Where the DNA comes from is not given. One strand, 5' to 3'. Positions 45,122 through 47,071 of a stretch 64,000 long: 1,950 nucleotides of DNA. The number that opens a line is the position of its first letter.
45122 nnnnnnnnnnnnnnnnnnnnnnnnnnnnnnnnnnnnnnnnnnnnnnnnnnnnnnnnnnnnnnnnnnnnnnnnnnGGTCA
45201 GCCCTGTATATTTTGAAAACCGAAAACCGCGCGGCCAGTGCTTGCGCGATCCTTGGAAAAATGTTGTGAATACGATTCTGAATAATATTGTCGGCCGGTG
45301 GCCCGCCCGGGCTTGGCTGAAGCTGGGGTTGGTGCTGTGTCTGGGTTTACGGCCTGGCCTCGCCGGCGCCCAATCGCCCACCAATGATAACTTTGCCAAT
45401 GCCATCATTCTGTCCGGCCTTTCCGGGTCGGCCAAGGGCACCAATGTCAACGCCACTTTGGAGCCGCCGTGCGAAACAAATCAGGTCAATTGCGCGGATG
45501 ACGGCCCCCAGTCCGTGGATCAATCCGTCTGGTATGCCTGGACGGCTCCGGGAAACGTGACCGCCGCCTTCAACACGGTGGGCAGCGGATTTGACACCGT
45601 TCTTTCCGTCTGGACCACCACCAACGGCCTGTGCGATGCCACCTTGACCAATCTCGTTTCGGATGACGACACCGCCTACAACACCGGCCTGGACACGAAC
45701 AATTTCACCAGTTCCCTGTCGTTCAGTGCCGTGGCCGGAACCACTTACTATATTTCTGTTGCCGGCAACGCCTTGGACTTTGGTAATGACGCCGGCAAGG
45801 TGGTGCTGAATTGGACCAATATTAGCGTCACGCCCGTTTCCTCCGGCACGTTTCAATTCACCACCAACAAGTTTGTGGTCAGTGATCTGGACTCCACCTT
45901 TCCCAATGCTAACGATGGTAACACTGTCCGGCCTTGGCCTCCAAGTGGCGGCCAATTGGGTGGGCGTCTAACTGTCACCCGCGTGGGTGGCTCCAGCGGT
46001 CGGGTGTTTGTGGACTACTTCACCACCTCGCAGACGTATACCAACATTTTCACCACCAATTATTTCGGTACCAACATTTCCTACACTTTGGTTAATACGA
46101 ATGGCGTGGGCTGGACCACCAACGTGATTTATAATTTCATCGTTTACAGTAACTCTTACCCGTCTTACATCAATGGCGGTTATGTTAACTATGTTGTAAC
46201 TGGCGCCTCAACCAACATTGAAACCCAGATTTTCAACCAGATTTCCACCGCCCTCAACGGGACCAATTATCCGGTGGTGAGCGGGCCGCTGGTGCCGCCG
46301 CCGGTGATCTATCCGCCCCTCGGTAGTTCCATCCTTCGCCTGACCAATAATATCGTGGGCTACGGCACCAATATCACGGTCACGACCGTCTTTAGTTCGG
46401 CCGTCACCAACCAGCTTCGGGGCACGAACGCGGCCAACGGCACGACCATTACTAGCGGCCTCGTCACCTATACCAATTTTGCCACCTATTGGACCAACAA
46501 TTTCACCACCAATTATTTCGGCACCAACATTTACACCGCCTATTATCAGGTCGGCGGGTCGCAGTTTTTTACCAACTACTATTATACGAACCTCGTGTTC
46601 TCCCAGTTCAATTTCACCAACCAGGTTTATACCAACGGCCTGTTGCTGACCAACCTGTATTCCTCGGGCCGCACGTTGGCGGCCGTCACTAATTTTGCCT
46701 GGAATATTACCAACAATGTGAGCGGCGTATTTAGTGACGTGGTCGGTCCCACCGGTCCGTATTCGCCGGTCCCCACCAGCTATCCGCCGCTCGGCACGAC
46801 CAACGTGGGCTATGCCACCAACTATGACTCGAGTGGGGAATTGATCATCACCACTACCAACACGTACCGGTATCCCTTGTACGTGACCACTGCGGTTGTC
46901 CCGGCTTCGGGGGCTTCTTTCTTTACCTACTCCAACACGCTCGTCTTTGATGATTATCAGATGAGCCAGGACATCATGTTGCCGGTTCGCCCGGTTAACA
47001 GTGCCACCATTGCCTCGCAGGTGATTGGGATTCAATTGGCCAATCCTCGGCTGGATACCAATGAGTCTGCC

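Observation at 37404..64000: More than 26 kb same-strand block of five signal-peptide proteins (propeller, T/N/Y-rich He_PIG, 1147-aa, 5.5-kaa giant, S53 protease) directly downstream of the secretin module: candidate undescribed surface-fibre or secretion system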

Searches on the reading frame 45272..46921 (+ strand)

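Call 65: search_protein_families(library=pfam, proteins=[window:45272-46921:+], max_evalue=1)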
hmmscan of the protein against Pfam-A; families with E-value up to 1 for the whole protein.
window:45272-46921:+ (550 aa): 1 family
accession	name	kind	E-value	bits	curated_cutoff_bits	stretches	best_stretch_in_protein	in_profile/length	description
PF06974.18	WS_DGAT_C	-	0.52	10.8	20.7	0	468-497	54-83/145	WS/DGAT C-terminal domain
